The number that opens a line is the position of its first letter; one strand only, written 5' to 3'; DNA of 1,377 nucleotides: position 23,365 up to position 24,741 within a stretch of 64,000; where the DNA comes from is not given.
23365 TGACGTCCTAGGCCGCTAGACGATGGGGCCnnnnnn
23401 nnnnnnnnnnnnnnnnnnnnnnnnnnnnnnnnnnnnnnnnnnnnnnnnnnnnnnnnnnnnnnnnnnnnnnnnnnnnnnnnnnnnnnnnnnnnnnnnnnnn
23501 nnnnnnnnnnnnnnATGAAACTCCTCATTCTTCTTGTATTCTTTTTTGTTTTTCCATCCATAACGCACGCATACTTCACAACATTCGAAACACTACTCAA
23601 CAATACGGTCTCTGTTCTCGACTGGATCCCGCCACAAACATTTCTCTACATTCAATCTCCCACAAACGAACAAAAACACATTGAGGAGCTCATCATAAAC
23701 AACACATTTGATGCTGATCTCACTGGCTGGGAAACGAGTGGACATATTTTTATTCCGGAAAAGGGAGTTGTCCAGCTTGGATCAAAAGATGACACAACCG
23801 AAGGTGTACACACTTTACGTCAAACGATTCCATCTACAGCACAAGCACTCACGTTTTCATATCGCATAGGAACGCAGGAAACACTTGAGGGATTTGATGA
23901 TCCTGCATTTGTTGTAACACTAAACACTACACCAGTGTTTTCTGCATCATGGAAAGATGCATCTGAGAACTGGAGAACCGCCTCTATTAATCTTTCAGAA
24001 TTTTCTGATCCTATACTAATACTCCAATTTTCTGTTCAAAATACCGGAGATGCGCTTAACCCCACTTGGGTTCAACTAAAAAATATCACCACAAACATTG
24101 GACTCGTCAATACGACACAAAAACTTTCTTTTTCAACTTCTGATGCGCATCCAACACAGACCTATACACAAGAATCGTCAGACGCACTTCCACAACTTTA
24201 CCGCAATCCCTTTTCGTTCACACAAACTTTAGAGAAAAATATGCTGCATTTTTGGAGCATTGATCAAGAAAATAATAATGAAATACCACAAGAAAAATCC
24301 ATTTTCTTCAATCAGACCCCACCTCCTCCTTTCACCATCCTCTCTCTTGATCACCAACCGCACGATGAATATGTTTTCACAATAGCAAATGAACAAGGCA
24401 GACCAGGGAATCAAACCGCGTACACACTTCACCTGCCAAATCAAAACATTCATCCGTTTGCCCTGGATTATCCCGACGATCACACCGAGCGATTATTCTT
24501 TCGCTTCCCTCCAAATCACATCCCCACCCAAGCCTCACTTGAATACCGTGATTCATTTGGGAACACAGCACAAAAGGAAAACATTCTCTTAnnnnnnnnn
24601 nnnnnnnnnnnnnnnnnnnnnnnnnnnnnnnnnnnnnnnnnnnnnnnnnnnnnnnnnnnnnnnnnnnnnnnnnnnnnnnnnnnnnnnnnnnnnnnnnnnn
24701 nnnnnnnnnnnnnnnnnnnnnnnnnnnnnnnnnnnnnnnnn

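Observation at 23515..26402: Four-gene cell-surface operon: secreted CBM-like protein + C-terminally anchored partner + CAP-domain protein + small membrane protein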

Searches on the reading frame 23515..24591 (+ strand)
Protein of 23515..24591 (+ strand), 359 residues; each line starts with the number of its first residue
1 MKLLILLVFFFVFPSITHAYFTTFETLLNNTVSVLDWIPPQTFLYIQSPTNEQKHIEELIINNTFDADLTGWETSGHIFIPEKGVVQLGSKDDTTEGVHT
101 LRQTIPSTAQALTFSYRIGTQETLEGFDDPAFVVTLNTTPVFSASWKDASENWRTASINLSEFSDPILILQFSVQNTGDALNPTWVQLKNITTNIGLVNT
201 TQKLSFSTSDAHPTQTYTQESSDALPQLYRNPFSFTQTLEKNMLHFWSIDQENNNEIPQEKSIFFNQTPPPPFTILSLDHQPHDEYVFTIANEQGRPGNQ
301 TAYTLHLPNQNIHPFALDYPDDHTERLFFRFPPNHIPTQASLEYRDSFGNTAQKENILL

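Call 4: search_protein_families(library=pfam, proteins=[window:23515-24591:+], max_evalue=1)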
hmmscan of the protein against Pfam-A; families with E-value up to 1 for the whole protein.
window:23515-24591:+ (359 aa): 0 families

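Call 6: search_protein_families(library=ncbifam, proteins=[window:23515-24591:+], max_evalue=1)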
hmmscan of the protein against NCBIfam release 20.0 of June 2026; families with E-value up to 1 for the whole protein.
window:23515-24591:+ (359 aa): 1 family
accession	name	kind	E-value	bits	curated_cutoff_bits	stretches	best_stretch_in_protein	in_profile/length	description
NF047693.1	LIC11113_fam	subfamily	0.099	12.5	270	1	202-271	88-158/240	LIC11113 family protein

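Call 22: search_protein_representatives(protein=window:23515-24591:+)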
Query: 359 residues. Proteins with E-value up to 0.001 (for the whole library): 166; up to 1e-10: 52; up to 1e-30: 7. The best 150 are listed.
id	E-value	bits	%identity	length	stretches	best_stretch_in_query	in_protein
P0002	1.8e-142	491.1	61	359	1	1-359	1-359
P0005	3.3e-44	167.9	35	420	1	3-291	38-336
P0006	3.5e-43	164.5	34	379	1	2-307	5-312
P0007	3.6e-38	148.0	36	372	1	6-282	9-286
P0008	1.9e-36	142.3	29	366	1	4-359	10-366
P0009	2.7e-36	141.8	35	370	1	4-291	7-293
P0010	5.6e-31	124.4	31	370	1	5-291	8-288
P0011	1.5e-30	123.0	31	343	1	12-295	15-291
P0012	1.8e-30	122.7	31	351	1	4-356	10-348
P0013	2.2e-25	106.0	31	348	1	15-270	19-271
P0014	1.3e-24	103.4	33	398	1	4-270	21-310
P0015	1.2e-20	90.5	33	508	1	53-289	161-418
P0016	1.3e-20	90.3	32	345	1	4-272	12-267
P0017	1.8e-20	89.8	32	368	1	5-269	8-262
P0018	3.2e-19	85.7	29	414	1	4-289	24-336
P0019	1.5e-17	80.2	28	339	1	5-220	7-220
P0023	2.0e-15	73.2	29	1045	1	53-282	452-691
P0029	2.4e-14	69.7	34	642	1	69-318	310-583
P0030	3.3e-14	69.2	29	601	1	4-277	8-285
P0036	8.6e-13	64.6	28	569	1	7-272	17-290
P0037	1.5e-12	63.8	33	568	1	12-226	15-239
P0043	1.0e-11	61.0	30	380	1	7-274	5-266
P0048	2.4e-11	59.8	36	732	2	51-213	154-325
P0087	7.9e-08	48.2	34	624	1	60-208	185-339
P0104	1.2e-06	44.3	30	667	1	100-274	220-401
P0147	9.9e-05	38.0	33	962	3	110-255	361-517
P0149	1.3e-04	37.7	30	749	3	39-216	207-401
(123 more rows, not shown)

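Call 25: search_solved_structures(query=window:23515-24591:+, max_evalue=10)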
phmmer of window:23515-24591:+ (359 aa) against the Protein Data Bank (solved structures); distinct sequences matched with E-value up to 10: 1.
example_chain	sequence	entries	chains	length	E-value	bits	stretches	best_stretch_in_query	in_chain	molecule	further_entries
26ln_A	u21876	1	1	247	0.41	12.9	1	93-202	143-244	Ribosome Inactivating Protein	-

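Call 26: find_encoding_contigs(protein=P0008, flank=5000, max_places=3)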
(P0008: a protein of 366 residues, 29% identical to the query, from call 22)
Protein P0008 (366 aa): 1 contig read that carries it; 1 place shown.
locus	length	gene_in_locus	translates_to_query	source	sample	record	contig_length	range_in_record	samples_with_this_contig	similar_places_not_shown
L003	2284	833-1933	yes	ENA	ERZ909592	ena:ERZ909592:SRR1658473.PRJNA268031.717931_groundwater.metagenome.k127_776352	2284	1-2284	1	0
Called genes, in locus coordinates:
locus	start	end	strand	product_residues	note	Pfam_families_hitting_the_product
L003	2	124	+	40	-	?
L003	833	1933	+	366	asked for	-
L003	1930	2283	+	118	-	?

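Call 27: find_encoding_contigs(protein=P0012, flank=5000, max_places=3)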
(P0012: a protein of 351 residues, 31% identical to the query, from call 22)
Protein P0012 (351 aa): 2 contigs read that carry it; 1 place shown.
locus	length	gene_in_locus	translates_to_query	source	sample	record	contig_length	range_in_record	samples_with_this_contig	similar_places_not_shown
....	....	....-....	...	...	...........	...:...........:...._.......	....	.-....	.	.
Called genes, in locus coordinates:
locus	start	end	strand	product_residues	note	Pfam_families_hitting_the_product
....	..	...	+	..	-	-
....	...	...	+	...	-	-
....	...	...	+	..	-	-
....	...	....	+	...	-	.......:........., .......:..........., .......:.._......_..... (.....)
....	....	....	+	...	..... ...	-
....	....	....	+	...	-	-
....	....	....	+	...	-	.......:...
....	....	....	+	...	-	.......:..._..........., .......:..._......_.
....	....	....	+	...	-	-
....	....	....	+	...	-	-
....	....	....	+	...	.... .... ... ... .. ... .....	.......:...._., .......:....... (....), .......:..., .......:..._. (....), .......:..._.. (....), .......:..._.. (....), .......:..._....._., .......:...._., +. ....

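Call 34: find_encoding_contigs(protein=P0005, flank=6000, max_places=2)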
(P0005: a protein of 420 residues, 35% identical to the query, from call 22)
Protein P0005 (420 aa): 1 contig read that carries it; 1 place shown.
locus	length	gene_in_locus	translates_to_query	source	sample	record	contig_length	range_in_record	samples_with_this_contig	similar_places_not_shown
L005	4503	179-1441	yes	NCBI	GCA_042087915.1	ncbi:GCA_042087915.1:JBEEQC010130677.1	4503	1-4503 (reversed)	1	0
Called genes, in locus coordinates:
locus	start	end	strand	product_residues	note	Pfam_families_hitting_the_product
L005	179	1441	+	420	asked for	-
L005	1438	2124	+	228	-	-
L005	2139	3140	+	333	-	PF00188:CAP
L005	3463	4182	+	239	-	PF00483:NTP_transferase, PF12804:NTP_transf_3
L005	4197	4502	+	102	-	?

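Call 35: find_encoding_contigs(protein=P0006, flank=6000, max_places=2)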
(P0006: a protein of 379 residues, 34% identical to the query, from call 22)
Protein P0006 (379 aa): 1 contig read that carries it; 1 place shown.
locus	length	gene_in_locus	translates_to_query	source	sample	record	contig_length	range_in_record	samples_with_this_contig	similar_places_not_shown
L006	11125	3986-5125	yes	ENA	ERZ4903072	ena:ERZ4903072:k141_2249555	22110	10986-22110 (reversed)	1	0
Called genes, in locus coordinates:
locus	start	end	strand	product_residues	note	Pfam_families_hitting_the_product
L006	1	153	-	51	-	?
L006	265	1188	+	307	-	PF00056:Ldh_1_N, PF02866:Ldh_1_C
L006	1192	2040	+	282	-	PF03477:ATP-cone (weak), PF04471:Mrr_cat (weak)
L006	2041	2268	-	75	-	-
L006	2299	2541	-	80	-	-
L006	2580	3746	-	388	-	PF01063:Aminotran_4 (faint)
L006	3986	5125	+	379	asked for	-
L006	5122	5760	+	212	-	-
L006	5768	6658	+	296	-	PF00188:CAP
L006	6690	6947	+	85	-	-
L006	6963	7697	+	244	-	PF00483:NTP_transferase, PF12804:NTP_transf_3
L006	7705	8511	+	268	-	-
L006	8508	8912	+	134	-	-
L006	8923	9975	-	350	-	PF02646:RmuC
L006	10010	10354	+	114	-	-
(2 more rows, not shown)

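Call 36: find_encoding_contigs(protein=P0007, flank=6000, max_places=2)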
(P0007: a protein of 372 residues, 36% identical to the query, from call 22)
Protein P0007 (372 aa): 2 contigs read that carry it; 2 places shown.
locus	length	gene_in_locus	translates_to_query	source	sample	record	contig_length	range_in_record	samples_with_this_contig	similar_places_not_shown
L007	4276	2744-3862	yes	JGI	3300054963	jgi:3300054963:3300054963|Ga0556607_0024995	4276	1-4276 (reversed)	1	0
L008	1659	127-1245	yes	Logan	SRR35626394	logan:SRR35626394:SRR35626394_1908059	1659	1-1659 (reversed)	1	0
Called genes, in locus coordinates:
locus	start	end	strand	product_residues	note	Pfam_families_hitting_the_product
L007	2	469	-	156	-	?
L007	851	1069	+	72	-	-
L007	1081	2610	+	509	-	PF00239:Resolvase, PF07508:Recombinase, PF13408:Zn_ribbon_recom (weak)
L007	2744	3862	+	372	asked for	-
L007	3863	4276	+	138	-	?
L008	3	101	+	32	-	?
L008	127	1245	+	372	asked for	-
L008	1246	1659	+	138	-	?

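Call 37: find_encoding_contigs(protein=P0010, flank=6000, max_places=2)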
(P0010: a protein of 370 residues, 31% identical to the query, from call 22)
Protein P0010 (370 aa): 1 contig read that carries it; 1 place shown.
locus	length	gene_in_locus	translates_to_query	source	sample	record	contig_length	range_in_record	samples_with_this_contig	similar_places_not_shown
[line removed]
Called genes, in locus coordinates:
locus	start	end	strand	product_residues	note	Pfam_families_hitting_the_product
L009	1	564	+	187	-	?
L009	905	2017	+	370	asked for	-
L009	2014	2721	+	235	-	-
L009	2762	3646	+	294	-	PF00188:CAP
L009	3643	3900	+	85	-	-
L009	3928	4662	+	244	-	PF00483:NTP_transferase, PF12804:NTP_transf_3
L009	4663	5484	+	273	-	-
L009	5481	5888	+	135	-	-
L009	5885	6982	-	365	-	PF02646:RmuC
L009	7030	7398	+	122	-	PF01371:Trp_repressor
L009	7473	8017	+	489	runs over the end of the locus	PF00133:tRNA-synt_1, PF01406:tRNA-synt_1e (weak), PF09334:tRNA-synt_1g, PF00133:tRNA-synt_1, PF01406:tRNA-synt_1e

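Call 54: find_encoding_contigs(protein=P0016, flank=5000, max_places=2)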
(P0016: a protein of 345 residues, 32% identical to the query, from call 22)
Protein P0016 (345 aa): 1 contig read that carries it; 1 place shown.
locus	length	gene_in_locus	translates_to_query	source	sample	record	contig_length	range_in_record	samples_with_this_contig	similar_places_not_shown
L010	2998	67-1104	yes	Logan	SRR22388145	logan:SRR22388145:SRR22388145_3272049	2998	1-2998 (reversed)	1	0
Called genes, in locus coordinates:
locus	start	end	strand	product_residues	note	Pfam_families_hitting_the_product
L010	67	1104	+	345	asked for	-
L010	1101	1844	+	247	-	-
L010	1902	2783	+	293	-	PF00188:CAP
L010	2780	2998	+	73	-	?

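Call 55: find_encoding_contigs(protein=P0019, flank=5000, max_places=2)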
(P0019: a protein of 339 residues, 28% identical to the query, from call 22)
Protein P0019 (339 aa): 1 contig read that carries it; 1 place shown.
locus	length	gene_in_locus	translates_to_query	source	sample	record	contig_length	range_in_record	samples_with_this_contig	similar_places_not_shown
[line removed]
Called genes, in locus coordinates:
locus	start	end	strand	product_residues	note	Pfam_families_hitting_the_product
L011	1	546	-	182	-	?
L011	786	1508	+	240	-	-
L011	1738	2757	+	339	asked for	-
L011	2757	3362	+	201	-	-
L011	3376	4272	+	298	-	PF00188:CAP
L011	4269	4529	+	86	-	-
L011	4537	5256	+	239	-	PF00483:NTP_transferase, PF12804:NTP_transf_3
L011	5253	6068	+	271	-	-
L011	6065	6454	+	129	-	-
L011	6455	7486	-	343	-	PF02646:RmuC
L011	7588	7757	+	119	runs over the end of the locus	PF01371:Trp_repressor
